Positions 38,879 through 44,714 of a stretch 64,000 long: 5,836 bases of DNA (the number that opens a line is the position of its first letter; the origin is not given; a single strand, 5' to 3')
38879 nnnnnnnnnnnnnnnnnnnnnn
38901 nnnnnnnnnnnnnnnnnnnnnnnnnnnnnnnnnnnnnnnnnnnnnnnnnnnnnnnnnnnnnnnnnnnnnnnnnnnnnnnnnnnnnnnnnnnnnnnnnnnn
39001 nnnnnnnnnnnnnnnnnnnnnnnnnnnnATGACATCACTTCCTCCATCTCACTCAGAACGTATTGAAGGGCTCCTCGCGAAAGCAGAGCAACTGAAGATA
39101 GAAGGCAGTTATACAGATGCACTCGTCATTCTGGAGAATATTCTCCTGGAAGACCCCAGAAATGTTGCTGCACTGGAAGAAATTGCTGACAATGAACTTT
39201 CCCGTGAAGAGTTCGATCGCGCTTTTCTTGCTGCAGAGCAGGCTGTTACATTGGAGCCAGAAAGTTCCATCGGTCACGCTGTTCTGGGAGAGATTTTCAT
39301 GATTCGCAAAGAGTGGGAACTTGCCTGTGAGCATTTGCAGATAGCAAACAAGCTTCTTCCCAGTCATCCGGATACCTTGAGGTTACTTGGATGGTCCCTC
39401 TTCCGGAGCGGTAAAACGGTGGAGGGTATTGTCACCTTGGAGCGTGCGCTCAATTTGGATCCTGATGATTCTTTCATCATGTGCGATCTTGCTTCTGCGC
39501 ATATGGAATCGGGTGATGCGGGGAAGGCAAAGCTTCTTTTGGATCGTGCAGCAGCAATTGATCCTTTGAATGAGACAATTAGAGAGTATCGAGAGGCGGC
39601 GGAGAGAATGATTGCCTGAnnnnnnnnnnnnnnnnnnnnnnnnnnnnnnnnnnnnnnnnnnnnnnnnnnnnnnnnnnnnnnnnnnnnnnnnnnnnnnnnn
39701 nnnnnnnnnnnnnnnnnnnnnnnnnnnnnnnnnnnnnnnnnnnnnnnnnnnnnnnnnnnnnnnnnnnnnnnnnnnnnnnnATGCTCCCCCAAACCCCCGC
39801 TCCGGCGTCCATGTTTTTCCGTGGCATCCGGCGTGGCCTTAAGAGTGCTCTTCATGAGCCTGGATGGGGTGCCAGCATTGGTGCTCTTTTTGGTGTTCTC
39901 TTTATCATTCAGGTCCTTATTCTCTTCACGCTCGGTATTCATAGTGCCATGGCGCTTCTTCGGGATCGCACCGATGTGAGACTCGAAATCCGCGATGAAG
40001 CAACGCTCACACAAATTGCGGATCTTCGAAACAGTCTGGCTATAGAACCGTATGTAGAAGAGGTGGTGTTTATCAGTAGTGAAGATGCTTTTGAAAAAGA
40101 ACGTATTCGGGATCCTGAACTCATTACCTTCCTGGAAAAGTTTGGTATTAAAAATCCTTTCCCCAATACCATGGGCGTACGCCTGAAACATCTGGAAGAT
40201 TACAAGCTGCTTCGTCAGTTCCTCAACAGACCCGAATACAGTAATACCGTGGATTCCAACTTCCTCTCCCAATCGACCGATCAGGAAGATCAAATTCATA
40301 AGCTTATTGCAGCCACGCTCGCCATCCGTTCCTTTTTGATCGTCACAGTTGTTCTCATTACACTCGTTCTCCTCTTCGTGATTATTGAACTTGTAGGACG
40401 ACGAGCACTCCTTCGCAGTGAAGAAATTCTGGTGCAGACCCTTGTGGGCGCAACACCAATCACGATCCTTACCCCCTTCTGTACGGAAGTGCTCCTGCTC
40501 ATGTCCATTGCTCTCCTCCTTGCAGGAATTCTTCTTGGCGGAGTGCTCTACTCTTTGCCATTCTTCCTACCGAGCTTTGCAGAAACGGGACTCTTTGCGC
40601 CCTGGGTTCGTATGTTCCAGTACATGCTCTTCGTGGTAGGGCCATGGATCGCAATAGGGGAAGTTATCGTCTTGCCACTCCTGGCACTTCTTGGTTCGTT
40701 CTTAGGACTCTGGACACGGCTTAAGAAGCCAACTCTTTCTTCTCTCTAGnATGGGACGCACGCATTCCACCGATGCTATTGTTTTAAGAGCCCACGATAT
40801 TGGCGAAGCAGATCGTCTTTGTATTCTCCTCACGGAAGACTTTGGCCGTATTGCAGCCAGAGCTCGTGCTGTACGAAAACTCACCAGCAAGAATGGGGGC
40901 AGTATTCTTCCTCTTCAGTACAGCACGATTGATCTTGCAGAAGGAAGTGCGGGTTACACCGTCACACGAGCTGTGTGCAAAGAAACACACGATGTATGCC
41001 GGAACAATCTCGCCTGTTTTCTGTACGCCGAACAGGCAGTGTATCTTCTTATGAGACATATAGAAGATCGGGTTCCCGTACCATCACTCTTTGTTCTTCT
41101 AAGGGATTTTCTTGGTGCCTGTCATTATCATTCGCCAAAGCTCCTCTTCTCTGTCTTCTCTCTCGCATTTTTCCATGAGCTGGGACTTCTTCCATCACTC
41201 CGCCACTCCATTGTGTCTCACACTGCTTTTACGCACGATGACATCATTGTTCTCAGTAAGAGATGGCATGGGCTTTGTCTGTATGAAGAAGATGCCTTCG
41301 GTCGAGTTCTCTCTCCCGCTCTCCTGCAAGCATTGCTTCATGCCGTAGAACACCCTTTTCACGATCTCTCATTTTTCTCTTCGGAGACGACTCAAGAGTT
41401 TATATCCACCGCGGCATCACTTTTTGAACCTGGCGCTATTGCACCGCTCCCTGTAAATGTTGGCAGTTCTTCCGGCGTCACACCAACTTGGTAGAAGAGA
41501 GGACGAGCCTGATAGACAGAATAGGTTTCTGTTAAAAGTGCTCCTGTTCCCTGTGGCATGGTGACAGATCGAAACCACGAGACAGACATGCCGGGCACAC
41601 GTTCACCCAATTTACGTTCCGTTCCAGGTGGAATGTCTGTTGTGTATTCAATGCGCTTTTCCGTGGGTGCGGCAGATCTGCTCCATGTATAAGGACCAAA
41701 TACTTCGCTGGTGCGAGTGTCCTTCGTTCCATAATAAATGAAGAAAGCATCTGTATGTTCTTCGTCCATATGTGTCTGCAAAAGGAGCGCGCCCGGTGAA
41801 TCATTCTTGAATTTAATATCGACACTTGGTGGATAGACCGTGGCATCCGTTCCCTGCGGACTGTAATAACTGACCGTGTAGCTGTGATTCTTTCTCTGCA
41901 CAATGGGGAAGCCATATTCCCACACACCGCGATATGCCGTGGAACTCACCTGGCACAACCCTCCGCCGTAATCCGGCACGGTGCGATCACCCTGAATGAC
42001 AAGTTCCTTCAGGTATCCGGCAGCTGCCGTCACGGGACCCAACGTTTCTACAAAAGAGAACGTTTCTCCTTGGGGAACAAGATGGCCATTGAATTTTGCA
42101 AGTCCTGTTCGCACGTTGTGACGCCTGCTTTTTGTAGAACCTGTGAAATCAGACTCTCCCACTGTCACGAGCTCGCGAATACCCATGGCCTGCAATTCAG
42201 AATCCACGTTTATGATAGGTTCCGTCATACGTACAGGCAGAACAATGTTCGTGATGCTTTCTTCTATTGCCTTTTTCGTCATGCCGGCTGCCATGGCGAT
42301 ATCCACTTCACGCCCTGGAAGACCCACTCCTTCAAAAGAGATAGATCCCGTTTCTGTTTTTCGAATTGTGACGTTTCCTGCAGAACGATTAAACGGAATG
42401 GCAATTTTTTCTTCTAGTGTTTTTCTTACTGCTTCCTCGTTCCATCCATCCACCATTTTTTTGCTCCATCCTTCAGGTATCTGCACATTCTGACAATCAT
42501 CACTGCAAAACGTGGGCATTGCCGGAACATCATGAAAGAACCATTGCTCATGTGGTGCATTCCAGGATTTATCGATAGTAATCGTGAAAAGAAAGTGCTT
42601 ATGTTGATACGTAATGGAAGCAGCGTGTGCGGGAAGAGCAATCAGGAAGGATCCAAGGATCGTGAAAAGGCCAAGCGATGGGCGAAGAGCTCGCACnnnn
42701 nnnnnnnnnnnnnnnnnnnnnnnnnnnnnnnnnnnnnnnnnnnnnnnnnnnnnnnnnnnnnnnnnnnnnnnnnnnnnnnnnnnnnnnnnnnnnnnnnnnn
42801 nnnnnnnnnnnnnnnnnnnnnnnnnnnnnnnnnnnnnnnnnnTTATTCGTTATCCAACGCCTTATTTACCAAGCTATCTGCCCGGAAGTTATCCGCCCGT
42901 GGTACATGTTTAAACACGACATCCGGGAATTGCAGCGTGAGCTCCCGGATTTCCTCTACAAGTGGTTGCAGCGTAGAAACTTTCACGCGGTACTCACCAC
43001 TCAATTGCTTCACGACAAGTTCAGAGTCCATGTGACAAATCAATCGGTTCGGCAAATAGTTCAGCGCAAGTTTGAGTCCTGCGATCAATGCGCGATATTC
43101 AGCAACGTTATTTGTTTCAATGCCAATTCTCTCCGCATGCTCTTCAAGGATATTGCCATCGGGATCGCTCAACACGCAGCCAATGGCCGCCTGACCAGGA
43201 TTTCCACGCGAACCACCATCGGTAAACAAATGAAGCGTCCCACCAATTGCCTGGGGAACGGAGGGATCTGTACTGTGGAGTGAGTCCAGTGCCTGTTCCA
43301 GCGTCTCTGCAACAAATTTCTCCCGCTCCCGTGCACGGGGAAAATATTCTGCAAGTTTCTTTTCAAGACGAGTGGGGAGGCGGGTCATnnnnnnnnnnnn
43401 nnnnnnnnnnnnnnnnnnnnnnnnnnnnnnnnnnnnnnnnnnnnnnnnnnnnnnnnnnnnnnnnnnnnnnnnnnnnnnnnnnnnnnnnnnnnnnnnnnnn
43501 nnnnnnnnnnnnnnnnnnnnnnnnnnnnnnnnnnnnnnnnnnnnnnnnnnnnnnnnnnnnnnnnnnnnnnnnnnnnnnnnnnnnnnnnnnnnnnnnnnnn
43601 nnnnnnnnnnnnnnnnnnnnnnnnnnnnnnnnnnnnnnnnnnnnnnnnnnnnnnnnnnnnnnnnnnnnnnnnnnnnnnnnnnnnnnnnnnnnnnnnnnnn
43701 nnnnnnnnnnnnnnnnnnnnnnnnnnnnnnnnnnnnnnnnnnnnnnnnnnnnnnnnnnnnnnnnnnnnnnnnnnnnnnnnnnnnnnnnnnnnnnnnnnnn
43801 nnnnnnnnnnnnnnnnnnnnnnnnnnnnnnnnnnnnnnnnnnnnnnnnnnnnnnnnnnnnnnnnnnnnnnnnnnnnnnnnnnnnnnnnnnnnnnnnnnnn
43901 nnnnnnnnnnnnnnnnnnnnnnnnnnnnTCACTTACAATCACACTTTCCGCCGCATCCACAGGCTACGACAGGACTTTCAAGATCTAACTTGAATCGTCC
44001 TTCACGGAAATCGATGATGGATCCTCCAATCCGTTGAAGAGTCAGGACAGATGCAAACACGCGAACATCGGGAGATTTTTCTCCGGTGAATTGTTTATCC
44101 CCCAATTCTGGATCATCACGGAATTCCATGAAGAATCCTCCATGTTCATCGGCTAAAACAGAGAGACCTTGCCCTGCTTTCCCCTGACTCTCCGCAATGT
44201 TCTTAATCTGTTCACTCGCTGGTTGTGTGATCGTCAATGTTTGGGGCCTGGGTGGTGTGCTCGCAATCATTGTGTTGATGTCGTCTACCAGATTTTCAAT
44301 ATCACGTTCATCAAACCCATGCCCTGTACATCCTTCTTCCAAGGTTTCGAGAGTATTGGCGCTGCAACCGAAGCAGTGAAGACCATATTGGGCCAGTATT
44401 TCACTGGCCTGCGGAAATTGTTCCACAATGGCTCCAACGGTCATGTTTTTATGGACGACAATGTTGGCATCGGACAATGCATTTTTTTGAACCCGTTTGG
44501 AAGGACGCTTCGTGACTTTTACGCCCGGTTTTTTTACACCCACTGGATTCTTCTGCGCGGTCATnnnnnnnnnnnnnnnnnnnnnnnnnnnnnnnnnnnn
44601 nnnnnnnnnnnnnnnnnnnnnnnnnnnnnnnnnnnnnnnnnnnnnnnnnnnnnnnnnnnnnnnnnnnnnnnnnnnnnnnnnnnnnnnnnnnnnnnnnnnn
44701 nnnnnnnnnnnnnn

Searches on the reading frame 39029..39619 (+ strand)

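Call 48: search_protein_families(library=pfam, proteins=[window:39029-39619:+], max_evalue=0.0001)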
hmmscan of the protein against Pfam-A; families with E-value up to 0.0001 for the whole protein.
window:39029-39619:+ (196 aa): 12 families
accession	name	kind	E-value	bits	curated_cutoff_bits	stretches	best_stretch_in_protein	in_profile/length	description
PF13428.12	TPR_14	-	1.1e-15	57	23.5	0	114-156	1-43/44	Tetratricopeptide repeat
PF07719.23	TPR_2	-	2.8e-15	55.5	27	0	115-147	2-34/34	Tetratricopeptide repeat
PF14559.12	TPR_19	-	3.8e-13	50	25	1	124-181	1-58/68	Tetratricopeptide repeat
PF23914.1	TPR_CcmH_CycH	-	8.1e-09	35.9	42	0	120-181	56-120/158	Cytochrome c-type biogenesis protein H TPR domain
PF13432.12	TPR_16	-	2.5e-08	34.7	32.7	0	52-110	3-61/65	Tetratricopeptide repeat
PF13431.12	TPR_17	-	9.4e-08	32.2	24.4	0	137-167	2-32/34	Tetratricopeptide repeat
PF25062.1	ARM_TT21_N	-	1.8e-06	28.3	40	0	9-65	165-221/222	Tetratricopeptide repeat protein 21 N-terminal ARM repeat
PF13371.12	TPR_9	-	3.3e-06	27.4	35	0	126-190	7-71/73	Tetratricopeptide repeat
PF13424.12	TPR_12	-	5.4e-06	27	30.1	0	86-144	9-75/77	Tetratricopeptide repeat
PF00515.34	TPR_1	-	5.7e-06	26.4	27.8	0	115-147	2-34/34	Tetratricopeptide repeat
PF13414.12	TPR_11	-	6.9e-06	26.1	26.8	0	124-162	4-42/42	TPR repeat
PF13181.12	TPR_8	-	3.5e-05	24.1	25.7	0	151-179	4-32/34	Tetratricopeptide repeat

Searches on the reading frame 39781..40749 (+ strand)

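Call 48: search_protein_families(library=pfam, proteins=[window:39781-40749:+], max_evalue=0.0001)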
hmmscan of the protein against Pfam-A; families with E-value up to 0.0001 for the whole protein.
window:39781-40749:+ (322 aa): 1 family
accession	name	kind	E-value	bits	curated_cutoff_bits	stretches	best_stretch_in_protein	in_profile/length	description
PF18075.7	FtsX_ECD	-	8.5e-09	36.3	23.5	1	66-148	3-87/96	FtsX extracellular domain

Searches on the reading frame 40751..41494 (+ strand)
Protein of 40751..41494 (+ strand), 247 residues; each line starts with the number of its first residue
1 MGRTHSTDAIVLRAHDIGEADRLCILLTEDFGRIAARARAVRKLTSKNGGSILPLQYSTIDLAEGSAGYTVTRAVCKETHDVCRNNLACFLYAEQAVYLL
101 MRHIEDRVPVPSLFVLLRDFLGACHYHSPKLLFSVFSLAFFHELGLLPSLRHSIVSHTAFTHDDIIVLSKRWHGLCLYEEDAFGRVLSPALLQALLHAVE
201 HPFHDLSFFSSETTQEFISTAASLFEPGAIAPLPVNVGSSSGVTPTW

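Call 48: search_protein_families(library=pfam, proteins=[window:40751-41494:+], max_evalue=0.0001)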
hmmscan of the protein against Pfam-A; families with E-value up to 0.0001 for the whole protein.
window:40751-41494:+ (247 aa): 2 families
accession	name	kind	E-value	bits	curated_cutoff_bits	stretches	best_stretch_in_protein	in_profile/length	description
PF11967.14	RecO_N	-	9.6e-14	51.6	27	1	4-75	3-75/80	Recombination protein O N terminal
PF02565.21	RecO_C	-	1.6e-07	31.7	22.1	1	91-216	8-136/157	Recombination protein O C terminal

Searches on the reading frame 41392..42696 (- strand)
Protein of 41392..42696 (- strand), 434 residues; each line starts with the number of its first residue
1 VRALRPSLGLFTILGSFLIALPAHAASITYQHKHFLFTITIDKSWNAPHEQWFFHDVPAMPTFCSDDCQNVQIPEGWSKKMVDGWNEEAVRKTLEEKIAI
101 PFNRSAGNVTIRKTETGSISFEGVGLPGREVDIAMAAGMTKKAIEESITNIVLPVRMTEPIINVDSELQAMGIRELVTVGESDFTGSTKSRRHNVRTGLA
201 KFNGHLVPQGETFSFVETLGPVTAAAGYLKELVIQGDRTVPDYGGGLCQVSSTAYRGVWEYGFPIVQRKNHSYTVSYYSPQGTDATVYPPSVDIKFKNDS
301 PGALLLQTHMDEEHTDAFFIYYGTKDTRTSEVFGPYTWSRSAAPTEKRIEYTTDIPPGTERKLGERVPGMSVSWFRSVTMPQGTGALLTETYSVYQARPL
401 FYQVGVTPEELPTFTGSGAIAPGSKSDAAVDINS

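Call 37: search_protein_families(library=pfam, proteins=[window:41392-42696:-], max_evalue=0.0001)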
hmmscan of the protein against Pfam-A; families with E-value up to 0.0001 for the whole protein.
window:41392-42696:- (434 aa): 1 family
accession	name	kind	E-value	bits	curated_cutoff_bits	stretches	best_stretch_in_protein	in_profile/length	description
PF04294.18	VanW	-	1.4e-38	131.8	27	1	191-314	2-124/130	VanW like protein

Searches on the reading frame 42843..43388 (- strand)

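Call 48: search_protein_families(library=pfam, proteins=[window:42843-43388:-], max_evalue=0.0001)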
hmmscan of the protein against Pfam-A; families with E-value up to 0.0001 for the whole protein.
window:42843-43388:- (181 aa): 2 families
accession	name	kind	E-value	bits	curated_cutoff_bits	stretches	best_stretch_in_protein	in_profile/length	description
PF13456.12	RVT_3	-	4.7e-24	85.1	21.6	1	56-177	2-123/123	Reverse transcriptase-like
PF00075.30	RNase_H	-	4.5e-10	40.3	25.8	1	53-177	5-139/141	RNase H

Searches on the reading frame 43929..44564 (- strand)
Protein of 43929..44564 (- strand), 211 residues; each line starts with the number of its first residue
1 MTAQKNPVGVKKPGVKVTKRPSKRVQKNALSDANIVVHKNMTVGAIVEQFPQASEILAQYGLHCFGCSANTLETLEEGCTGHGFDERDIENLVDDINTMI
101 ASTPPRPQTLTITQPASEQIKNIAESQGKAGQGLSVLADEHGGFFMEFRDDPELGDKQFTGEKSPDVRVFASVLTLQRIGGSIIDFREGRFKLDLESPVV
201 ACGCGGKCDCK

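Call 37: search_protein_families(library=pfam, proteins=[window:43929-44564:-], max_evalue=0.0001)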
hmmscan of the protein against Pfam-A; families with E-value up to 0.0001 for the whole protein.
window:43929-44564:- (211 aa): 1 family
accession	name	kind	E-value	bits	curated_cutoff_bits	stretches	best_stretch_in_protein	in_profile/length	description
PF08984.16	DUF1858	-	3.9e-13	49.7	32.2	1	38-86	2-55/59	Domain of unknown function (DUF1858)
